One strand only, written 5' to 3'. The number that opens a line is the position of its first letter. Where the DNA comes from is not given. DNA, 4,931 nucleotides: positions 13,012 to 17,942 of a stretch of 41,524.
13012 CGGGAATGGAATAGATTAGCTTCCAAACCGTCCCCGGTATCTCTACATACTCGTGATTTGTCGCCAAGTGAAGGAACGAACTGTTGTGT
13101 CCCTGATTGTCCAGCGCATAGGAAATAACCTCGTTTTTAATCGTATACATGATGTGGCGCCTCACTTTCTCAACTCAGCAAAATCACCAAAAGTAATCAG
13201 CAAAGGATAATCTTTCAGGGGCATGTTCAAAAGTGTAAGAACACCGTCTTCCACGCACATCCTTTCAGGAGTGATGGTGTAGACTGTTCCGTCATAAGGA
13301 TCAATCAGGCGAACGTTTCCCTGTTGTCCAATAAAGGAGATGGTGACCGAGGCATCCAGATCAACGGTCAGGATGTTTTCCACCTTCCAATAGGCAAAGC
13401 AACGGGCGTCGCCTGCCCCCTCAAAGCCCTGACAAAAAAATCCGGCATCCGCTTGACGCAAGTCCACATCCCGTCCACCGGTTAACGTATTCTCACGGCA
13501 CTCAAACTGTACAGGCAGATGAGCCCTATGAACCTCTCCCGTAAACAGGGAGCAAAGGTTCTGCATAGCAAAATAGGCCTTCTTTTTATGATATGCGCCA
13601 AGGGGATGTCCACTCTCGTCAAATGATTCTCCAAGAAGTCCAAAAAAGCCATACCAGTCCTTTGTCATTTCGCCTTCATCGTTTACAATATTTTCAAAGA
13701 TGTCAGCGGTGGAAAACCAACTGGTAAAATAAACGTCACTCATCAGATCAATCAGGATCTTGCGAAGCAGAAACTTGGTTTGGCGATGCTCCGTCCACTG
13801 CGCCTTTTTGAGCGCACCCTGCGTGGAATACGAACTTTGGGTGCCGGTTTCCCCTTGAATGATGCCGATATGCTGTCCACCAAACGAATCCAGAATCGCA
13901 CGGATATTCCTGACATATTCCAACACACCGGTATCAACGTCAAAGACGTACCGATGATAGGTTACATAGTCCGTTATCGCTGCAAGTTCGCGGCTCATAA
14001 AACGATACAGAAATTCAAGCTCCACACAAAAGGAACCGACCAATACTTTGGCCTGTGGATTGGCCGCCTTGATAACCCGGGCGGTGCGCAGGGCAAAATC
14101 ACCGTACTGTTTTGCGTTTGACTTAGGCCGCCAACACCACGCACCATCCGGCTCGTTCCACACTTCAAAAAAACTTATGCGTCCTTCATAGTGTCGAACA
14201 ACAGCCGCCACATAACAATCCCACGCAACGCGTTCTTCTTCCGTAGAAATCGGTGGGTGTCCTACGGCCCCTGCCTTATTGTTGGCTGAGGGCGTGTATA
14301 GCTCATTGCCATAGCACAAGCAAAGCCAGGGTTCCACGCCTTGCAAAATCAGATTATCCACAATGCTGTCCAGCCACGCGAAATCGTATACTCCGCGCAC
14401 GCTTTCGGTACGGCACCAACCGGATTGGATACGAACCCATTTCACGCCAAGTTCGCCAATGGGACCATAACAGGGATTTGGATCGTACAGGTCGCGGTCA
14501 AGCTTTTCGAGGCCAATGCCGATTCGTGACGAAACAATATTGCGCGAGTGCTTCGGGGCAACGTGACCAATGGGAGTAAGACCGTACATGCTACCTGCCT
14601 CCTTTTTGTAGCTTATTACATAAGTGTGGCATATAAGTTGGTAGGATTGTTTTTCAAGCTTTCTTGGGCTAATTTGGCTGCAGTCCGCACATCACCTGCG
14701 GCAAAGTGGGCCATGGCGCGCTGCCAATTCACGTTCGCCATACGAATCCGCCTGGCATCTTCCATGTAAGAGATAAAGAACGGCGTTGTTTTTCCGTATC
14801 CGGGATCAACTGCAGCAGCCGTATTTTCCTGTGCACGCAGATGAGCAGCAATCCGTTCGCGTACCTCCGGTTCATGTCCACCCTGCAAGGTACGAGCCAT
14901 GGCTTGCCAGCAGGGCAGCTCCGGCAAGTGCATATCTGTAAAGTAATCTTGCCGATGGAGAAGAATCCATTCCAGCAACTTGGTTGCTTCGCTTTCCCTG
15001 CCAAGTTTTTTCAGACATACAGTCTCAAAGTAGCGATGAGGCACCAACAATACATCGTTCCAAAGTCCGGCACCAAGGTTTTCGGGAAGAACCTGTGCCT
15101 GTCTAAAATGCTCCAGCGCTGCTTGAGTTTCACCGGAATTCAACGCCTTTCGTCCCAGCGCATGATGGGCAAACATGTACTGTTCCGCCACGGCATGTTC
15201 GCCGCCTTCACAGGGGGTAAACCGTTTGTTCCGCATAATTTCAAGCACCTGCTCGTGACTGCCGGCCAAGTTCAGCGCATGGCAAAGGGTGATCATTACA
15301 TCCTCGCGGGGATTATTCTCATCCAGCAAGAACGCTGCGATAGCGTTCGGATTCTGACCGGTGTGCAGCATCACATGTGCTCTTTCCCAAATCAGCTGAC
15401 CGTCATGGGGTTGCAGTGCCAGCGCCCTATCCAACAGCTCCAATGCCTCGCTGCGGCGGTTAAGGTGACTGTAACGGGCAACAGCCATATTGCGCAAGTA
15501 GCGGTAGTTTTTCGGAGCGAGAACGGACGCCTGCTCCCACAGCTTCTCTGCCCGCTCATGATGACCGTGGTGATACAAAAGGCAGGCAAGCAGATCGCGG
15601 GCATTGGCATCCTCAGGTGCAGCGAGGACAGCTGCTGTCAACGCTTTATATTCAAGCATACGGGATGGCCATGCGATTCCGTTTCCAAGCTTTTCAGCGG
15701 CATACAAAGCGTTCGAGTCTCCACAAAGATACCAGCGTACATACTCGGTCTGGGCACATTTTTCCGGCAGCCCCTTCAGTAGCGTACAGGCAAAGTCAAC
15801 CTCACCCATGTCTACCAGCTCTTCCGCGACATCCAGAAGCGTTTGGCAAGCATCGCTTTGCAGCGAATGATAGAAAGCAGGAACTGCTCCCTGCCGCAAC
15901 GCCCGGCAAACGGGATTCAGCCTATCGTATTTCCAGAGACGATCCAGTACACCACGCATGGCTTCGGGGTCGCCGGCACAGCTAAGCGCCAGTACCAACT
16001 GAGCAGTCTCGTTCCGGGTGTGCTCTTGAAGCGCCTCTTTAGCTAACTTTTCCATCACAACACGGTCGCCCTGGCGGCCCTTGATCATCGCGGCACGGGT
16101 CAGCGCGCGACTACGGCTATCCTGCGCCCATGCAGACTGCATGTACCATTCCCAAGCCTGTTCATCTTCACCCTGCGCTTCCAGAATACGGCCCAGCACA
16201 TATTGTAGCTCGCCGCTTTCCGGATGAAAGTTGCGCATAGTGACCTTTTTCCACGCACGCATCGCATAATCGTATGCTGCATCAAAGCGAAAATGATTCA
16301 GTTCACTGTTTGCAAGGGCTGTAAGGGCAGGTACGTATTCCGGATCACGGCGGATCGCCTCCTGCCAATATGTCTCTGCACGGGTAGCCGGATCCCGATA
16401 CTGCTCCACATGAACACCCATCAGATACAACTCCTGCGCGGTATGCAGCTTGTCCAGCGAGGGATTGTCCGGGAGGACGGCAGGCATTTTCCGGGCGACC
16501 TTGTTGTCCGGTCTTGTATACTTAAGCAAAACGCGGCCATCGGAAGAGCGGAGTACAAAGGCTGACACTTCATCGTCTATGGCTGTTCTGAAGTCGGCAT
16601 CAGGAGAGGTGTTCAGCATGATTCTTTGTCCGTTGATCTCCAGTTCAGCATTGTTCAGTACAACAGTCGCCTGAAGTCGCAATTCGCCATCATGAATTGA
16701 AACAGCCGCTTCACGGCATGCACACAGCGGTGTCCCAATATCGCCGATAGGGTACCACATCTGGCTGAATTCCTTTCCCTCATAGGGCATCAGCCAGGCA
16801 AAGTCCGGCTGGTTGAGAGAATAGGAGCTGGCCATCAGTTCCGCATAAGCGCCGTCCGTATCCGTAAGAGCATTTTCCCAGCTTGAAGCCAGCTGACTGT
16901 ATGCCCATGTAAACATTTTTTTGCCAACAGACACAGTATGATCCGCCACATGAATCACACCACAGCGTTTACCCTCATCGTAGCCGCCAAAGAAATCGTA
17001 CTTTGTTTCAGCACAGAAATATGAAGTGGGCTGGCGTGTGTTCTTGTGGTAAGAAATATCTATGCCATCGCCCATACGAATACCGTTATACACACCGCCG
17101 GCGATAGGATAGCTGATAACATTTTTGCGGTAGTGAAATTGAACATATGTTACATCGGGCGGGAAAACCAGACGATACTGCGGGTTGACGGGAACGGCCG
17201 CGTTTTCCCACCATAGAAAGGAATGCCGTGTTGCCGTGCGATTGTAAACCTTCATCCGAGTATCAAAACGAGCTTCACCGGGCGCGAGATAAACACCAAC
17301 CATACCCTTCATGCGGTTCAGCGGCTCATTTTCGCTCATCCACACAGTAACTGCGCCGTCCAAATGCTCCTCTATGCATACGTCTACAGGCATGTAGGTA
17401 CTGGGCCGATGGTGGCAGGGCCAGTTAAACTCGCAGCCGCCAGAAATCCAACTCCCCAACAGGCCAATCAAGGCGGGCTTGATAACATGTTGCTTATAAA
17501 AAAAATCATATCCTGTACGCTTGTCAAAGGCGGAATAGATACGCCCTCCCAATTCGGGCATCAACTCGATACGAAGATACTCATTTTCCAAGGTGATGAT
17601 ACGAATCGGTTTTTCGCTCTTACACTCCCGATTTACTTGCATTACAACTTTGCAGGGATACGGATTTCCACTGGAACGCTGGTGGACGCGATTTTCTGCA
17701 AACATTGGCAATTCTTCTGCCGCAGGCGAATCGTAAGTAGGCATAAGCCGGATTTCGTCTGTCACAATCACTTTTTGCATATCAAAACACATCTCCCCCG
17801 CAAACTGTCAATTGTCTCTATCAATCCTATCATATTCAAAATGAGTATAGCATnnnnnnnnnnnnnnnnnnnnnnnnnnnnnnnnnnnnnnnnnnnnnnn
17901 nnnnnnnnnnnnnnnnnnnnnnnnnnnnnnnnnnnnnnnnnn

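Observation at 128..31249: One unusual sugar-catabolic gene set present twice, diverged and shuffled, on either side of a single regulator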

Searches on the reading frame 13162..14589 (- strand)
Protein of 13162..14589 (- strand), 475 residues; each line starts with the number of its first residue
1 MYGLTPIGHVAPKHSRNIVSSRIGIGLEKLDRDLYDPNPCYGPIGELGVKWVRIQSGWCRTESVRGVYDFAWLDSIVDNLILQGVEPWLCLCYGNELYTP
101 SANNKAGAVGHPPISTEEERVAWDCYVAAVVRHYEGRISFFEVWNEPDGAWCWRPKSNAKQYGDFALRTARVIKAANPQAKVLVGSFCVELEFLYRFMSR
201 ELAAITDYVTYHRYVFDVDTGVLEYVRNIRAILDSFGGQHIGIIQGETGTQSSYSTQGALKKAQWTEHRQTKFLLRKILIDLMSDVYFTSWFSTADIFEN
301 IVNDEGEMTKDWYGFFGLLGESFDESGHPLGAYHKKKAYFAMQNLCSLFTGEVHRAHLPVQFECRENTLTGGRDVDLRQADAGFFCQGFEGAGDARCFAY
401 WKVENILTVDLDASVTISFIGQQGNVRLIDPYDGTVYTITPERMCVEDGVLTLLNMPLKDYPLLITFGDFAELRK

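Call 3: search_protein_families(library=pfam, proteins=[window:13162-14589:-])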
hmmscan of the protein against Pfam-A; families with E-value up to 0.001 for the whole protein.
window:13162-14589:- (475 aa): 2 families
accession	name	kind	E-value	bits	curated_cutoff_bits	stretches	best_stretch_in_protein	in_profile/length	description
PF01229.23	Glyco_hydro_39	-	1.4e-08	34.5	26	1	60-220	65-232/472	Glycosyl hydrolases family 39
PF02449.21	Glyco_hydro_42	-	3.6e-05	23.7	21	1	46-90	21-66/376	Beta-galactosidase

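Call 7: search_protein_families(library=ncbifam, proteins=[window:13162-14589:-], max_evalue=0.01)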
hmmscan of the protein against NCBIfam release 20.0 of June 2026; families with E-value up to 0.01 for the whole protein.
window:13162-14589:- (475 aa): 1 family
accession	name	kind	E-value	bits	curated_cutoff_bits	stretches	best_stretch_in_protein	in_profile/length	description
NF051901.1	ArabsyFurArfAAgro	equivalog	6.4e-05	22.1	625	1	138-245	164-273/502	arabinosylfuranosidase ArfA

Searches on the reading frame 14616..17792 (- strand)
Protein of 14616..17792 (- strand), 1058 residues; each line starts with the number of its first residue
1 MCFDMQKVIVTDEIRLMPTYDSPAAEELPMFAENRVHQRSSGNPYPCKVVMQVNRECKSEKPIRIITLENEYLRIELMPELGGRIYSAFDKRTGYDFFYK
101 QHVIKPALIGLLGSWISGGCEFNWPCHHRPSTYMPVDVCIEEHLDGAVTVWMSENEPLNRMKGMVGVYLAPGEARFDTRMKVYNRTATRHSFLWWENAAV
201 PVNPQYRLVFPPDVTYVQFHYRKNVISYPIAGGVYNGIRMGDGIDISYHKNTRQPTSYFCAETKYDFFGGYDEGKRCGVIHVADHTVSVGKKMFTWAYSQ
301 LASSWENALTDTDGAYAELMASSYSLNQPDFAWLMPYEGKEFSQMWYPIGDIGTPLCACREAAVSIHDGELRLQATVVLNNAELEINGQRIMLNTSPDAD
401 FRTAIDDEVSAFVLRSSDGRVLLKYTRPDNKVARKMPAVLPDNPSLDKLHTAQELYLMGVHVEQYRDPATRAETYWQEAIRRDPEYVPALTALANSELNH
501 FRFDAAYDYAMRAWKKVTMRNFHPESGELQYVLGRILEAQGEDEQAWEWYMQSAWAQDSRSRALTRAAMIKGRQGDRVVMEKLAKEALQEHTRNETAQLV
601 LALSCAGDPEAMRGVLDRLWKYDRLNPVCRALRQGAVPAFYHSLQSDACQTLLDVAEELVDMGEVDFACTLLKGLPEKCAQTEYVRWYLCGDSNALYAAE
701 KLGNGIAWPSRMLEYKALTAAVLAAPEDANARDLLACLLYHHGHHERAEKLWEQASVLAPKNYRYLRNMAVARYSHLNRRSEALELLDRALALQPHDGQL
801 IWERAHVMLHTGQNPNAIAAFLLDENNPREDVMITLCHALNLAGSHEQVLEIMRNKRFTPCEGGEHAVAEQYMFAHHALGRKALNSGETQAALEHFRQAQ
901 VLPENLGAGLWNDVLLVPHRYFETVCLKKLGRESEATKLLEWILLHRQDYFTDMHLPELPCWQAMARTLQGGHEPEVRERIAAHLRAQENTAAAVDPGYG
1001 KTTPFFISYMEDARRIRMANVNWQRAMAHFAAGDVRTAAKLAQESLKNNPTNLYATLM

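Call 3: search_protein_families(library=pfam, proteins=[window:14616-17792:-])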
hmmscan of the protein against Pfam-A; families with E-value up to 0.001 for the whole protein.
window:14616-17792:- (1058 aa): 7 families
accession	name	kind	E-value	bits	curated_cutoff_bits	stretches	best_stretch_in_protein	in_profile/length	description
PF17128.10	DUF5107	-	4.2e-52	177.5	24.4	1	59-348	20-309/310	Domain of unknown function (DUF5107)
PF07719.23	TPR_2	-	5.1e-14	51.6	27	0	731-762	3-34/34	Tetratricopeptide repeat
PF13428.12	TPR_14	-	8.4e-11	41.9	23.5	0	1021-1055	3-37/44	Tetratricopeptide repeat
PF14559.12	TPR_19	-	3e-08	34.3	25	0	781-820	8-47/68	Tetratricopeptide repeat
PF13432.12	TPR_16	-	2.3e-07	31.6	32.7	1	735-796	3-63/65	Tetratricopeptide repeat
PF00515.34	TPR_1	-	2.4e-07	30.7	27.8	0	774-797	11-34/34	Tetratricopeptide repeat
PF13431.12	TPR_17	-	8.7e-06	26.1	24.4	0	720-749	4-33/34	Tetratricopeptide repeat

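Call 7: search_protein_families(library=ncbifam, proteins=[window:14616-17792:-], max_evalue=0.01)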
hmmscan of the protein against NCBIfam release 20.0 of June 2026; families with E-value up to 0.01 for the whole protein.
window:14616-17792:- (1058 aa): 11 families
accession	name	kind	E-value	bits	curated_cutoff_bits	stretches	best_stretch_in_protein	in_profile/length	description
TIGR02917.1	PEP_TPR_lipo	equivalog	1.4e-12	46.4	312.2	2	721-820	762-859/899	XrtA/PEP-CTERM system TPR-repeat protein PrsT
TIGR02521.1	type_IV_pilW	equivalog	1.6e-09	37.7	154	1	716-768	52-104/234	type IV pilus biogenesis/stability protein PilW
NF040959.1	MamA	equivalog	1.3e-06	28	200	1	717-793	127-202/204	magnetosome protein MamA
TIGR02552.1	LcrH_SycD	equivalog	2.9e-05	23.8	104.8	1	736-821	25-109/136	SycD/LcrH family type III secretion system chaperone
NF033920.0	C39_PA2778_fam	equivalog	3.4e-05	23.4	150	1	715-795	176-255/255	PA2778 family cysteine peptidase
NF033758.1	gliding_GltE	equivalog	0.00012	21.2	225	0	724-821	149-245/411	adventurous gliding motility TPR repeat lipoprotein GltE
NF002725.1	PRK02603.1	equivalog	0.00033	20.7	143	0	523-587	68-132/173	photosystem I assembly protein Ycf3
NF041054.1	WAxxUGC_long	equivalog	0.00065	19.1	300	0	729-768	276-315/354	ResA-like WAxxUGC motif-containing protein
NF041522.1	TPR_sll0314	equivalog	0.00087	18.6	225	0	762-816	179-232/275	Sll0314/Alr1548 family TPR repeat-containing protein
NF052415.1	T3SS_chap_SctY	equivalog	0.0024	18.4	70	0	732-820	9-99/106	type III secretion apparatus assembly chaperone SctY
NF033762.1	social_mot_Tgl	equivalog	0.0027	17.1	225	0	470-508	83-121/252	social motility TPR repeat lipoprotein Tgl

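Call 12: search_solved_structures(query=window:14616-17792:-, max_evalue=0.1)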
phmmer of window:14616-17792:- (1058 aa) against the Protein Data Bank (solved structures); distinct sequences matched with E-value up to 0.1: 14.
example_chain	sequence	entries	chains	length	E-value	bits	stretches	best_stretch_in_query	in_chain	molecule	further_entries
5cd6_A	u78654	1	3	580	1.8e-16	62.6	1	60-349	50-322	TPR-domain containing protein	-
7obi_A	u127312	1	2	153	8e-05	24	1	469-594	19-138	CTPR-rv4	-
8fwd_0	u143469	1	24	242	0.0016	19.7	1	506-610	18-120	O43-rpxdoc-EK1_A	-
6vbu_4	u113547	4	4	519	0.0047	18.2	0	724-851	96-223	Bardet-Biedl syndrome 4 protein homolog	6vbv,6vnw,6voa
5hrz_A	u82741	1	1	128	0.017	16.3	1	714-799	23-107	TPR domain protein 1na0C3_3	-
1na0_A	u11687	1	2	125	0.037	15.2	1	451-574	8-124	designed protein CTPR3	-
6vl6_A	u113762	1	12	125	0.039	15.2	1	713-798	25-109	T33_dn2A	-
5dse_A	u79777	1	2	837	0.046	14.9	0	520-592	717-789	Tetratricopeptide repeat protein 7B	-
9b9g_D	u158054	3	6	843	0.047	14.9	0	520-592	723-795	Tetratricopeptide repeat protein 7B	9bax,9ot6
6bq1_B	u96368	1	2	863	0.051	14.8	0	520-592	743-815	Tetratricopeptide repeat protein 7B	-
5fzr_A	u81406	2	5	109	0.057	14.6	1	702-790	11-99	DESIGNED TPR PROTEIN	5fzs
3kd7_A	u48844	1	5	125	0.064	14.4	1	731-828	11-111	CTPR390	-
6v8e_A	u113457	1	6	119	0.077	14.2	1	475-568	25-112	Designed protein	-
5fzq_A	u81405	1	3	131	0.087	14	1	702-792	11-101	DESIGNED TPR PROTEIN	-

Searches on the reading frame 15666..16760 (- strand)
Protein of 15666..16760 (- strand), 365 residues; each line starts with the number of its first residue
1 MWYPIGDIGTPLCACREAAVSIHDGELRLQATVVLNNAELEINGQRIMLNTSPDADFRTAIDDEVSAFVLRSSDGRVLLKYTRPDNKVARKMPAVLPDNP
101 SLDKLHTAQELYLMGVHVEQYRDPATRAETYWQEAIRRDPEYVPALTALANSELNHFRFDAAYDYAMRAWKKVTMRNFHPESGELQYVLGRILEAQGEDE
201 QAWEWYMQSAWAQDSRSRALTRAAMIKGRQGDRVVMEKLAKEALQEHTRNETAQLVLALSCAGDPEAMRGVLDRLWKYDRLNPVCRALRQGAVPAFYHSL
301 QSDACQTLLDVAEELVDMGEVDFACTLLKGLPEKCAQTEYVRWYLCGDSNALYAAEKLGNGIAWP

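Call 35: search_protein_families(library=pfam, proteins=[window:15666-16760:-], max_evalue=5)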
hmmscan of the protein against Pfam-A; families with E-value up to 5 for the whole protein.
window:15666-16760:- (365 aa): 9 families
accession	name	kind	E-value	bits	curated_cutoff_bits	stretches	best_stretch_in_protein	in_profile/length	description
PF13432.12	TPR_16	-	0.00077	20.3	32.7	2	168-206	18-54/65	Tetratricopeptide repeat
PF13431.12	TPR_17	-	0.001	19.6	24.4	1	132-152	2-22/34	Tetratricopeptide repeat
PF13428.12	TPR_14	-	0.0013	19.6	23.5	1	126-151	18-43/44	Tetratricopeptide repeat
PF14559.12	TPR_19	-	0.0045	17.7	25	1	159-204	7-46/68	Tetratricopeptide repeat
PF11838.14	ERAP1_C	-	0.024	14.5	38.2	1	207-276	157-225/318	ERAP1-like C-terminal domain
PF07719.23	TPR_2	-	0.032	14.8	27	0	127-142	19-34/34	Tetratricopeptide repeat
PF13424.12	TPR_12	-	0.12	13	30.1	1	166-209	29-71/77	Tetratricopeptide repeat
PF13176.12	TPR_7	-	0.44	11.2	27.9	0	189-206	5-22/36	Tetratricopeptide repeat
PF13646.12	HEAT_2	-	0.6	10.9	27.7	0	123-161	13-51/88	HEAT repeats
